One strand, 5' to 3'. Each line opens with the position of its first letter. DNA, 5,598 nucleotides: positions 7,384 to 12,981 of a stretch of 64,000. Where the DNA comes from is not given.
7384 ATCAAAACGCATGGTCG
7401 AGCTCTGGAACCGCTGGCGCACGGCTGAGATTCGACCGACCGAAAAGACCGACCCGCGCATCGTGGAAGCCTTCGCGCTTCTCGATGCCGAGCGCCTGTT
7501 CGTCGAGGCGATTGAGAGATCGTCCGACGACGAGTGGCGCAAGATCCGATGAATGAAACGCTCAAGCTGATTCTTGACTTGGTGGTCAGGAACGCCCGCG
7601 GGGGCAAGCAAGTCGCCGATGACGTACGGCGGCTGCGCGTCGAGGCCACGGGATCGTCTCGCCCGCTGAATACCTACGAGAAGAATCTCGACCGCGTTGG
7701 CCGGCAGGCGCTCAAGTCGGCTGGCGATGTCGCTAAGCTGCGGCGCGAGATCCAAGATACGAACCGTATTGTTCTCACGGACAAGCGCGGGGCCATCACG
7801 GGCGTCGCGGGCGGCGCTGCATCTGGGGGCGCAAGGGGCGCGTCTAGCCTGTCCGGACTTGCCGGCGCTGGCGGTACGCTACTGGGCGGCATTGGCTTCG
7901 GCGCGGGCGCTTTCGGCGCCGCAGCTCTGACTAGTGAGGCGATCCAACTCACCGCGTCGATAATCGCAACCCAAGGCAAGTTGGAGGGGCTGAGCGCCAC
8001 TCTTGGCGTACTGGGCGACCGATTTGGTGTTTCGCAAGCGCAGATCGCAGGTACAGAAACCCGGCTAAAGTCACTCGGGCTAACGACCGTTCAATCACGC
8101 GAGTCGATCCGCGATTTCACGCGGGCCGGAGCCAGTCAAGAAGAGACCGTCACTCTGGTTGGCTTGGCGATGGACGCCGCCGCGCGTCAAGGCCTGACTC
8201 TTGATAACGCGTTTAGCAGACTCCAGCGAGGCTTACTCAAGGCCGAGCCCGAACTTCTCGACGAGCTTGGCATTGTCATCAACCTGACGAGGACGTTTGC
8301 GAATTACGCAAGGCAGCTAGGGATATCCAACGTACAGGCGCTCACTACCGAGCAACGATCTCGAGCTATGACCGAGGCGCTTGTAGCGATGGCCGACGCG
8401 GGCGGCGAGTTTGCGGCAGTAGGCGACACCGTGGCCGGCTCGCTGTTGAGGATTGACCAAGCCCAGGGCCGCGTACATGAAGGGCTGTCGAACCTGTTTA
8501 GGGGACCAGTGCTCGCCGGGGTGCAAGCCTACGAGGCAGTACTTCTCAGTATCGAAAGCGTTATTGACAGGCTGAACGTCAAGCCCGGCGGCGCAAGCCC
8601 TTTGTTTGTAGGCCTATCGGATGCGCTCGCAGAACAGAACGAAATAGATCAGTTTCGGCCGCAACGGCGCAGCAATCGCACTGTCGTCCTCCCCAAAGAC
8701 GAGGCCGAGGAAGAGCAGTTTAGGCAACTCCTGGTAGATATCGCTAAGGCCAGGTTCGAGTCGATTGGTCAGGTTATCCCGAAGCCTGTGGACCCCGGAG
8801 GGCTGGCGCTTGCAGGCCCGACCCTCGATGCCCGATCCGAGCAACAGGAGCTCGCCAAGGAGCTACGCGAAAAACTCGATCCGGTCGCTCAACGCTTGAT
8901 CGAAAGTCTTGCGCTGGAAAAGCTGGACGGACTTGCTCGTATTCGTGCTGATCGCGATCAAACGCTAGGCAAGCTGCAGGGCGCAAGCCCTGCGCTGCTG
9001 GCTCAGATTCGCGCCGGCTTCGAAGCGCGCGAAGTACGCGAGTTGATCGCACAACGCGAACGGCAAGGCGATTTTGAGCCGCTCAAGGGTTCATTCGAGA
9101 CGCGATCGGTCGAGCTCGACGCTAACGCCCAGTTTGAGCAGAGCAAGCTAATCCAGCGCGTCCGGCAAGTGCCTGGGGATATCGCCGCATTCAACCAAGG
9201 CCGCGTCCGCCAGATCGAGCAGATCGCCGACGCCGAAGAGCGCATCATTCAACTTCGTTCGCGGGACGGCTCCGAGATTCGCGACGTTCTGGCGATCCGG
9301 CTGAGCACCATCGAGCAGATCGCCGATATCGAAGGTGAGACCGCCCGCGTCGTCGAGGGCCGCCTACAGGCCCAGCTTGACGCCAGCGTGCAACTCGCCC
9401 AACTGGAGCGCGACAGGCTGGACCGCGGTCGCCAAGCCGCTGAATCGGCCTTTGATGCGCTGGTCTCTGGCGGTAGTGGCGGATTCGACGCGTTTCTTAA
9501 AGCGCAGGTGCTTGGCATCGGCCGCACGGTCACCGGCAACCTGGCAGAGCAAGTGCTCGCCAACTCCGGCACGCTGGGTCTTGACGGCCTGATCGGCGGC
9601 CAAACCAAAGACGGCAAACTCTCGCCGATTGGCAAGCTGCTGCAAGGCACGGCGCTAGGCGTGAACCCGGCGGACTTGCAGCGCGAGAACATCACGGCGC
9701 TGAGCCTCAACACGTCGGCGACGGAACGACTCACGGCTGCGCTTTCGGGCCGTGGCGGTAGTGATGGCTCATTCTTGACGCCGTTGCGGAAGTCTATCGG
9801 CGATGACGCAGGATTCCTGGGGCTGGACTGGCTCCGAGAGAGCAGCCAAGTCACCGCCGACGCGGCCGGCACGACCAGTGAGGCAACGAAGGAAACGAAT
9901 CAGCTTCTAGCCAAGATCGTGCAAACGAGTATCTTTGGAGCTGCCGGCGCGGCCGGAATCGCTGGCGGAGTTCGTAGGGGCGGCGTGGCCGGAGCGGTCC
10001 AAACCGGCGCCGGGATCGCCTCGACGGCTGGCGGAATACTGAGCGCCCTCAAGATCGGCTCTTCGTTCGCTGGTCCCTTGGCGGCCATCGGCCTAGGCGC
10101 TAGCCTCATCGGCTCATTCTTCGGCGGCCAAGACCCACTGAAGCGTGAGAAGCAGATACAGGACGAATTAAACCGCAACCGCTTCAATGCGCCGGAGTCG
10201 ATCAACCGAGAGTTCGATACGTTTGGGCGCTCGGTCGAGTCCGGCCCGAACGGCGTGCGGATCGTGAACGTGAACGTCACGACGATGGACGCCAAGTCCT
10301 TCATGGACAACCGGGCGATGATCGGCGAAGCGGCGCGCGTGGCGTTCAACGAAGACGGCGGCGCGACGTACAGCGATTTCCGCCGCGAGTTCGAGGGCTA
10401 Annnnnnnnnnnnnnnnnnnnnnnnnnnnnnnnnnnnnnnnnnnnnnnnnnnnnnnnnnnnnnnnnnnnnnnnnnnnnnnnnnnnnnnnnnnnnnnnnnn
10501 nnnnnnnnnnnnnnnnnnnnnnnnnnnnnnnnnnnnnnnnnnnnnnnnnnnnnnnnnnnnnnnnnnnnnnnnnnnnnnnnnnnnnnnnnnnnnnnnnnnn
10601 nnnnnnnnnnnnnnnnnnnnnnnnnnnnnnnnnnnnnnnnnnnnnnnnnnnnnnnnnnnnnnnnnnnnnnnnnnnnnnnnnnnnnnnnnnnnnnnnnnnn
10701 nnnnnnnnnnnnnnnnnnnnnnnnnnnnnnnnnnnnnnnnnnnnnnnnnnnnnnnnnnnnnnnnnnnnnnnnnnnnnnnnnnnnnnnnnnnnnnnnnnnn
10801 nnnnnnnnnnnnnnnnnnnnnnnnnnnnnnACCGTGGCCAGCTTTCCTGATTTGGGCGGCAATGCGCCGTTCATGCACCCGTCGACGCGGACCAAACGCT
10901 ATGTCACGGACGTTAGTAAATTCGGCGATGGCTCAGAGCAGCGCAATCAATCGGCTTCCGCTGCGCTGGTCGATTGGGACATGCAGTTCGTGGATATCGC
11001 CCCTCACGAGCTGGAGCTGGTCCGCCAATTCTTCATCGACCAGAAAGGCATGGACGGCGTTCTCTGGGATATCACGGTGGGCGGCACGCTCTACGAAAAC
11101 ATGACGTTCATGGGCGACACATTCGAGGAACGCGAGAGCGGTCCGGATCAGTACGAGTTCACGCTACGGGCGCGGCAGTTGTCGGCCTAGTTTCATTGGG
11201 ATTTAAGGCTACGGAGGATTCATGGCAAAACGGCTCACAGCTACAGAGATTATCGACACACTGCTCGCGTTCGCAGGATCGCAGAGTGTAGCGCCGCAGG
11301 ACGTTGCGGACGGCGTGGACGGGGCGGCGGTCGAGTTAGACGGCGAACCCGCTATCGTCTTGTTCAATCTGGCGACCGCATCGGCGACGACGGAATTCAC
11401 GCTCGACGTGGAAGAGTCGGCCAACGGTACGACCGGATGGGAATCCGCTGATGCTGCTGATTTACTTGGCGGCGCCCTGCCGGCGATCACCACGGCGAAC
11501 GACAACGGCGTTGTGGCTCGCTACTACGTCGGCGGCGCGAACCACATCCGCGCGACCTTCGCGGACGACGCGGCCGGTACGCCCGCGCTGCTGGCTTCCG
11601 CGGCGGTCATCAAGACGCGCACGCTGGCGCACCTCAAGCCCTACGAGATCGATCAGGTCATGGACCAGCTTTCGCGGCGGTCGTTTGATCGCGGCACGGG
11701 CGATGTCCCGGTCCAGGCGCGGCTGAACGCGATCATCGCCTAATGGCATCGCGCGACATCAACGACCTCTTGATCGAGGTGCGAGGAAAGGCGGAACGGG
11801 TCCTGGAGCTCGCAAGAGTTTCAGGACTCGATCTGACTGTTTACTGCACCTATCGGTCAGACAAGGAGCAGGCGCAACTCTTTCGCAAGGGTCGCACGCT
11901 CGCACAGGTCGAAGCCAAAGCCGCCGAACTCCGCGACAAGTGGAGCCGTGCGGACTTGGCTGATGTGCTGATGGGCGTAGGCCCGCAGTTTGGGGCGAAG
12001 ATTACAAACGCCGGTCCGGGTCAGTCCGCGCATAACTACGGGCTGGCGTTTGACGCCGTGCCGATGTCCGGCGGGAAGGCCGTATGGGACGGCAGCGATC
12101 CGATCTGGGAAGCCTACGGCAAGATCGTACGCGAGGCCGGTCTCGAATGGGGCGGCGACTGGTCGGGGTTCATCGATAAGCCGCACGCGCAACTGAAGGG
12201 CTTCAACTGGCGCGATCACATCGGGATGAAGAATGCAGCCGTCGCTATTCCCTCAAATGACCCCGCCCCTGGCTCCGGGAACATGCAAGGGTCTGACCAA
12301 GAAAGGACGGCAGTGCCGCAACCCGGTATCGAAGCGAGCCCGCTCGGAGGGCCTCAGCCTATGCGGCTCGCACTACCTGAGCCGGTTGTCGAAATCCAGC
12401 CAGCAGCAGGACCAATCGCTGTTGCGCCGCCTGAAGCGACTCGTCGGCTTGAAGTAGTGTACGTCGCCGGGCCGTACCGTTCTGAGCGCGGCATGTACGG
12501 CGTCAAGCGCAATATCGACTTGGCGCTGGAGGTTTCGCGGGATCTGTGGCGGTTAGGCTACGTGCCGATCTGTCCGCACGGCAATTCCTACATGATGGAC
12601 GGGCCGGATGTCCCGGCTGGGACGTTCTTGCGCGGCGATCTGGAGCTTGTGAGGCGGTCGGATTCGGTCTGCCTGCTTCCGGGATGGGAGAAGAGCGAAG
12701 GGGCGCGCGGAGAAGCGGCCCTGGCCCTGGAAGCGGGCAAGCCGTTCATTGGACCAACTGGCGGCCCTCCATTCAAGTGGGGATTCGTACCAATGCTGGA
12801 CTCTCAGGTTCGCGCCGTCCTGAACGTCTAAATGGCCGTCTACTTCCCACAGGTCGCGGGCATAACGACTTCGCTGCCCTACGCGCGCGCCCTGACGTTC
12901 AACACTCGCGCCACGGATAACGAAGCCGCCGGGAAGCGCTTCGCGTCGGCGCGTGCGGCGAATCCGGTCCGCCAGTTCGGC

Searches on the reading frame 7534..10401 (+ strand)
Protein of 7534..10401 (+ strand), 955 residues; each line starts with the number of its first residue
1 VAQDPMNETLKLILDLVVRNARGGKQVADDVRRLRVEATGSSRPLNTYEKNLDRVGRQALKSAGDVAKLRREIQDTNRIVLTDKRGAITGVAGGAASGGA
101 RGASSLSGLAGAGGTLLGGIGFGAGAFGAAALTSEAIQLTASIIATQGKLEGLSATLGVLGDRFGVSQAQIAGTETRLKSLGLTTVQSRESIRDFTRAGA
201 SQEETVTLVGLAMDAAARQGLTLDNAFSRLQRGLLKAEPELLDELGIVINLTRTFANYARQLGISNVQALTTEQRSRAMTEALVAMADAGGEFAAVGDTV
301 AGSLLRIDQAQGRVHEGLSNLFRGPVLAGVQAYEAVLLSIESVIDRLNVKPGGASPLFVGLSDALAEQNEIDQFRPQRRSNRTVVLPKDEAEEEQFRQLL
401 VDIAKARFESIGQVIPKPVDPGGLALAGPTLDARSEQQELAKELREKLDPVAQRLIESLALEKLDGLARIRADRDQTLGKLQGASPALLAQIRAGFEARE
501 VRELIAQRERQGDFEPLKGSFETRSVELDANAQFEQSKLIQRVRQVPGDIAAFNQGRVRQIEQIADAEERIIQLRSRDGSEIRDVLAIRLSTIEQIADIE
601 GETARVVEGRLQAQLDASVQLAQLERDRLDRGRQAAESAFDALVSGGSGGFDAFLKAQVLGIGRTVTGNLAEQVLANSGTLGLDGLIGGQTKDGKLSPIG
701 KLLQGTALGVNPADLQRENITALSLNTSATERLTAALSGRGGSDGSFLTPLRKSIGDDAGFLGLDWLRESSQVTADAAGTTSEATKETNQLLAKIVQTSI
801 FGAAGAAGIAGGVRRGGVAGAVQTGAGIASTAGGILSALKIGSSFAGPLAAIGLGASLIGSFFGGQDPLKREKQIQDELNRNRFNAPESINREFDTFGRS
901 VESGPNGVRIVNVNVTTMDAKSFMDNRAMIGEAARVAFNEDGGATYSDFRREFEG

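Call 19: search_protein_families(library=phrogs, proteins=[window:7534-10401:+], max_evalue=0.00001)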
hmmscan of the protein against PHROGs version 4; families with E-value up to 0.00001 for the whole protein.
window:7534-10401:+ (955 aa): 1 family
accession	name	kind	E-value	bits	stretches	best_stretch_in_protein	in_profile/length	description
phrog_3779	-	tail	2.5e-13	50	1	200-285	262-353/1225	tail length tape measure protein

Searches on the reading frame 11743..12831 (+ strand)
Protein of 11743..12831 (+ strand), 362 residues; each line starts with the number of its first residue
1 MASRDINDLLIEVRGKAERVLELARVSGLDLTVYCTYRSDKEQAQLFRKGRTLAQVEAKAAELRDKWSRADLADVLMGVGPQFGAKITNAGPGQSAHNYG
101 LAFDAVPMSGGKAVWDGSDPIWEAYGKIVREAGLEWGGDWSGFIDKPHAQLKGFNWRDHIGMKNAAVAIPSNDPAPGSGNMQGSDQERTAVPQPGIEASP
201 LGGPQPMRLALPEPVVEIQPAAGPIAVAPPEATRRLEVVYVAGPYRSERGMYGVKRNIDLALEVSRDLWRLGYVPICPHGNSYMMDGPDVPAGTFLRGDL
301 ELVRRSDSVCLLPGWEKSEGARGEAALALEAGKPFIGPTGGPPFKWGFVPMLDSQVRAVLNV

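Call 19: search_protein_families(library=phrogs, proteins=[window:11743-12831:+], max_evalue=0.00001)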
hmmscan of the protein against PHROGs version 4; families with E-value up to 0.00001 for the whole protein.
window:11743-12831:+ (362 aa): 7 families
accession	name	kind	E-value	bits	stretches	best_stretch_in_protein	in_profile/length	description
phrog_465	-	lysis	9e-22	78.7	1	17-166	64-181/292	endolysin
phrog_5115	-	moron, auxiliary metabolic gene and host takeover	6e-20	72.6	1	5-171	12-141/283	ferredoxin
phrog_2649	-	lysis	7.7e-19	69.6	1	5-155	9-131/261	endolysin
phrog_355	-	DNA, RNA and nucleotide metabolism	3.5e-18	66.9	1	229-341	67-175/249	nucleoside 2-deoxyribosyltransferase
phrog_6523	-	lysis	2.4e-17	64.6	1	86-160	65-137/255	endolysin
phrog_15351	-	lysis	2.8e-14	54.1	1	84-151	67-136/289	endolysin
phrog_5781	-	unknown function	1.1e-06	29.3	1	266-332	30-93/220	-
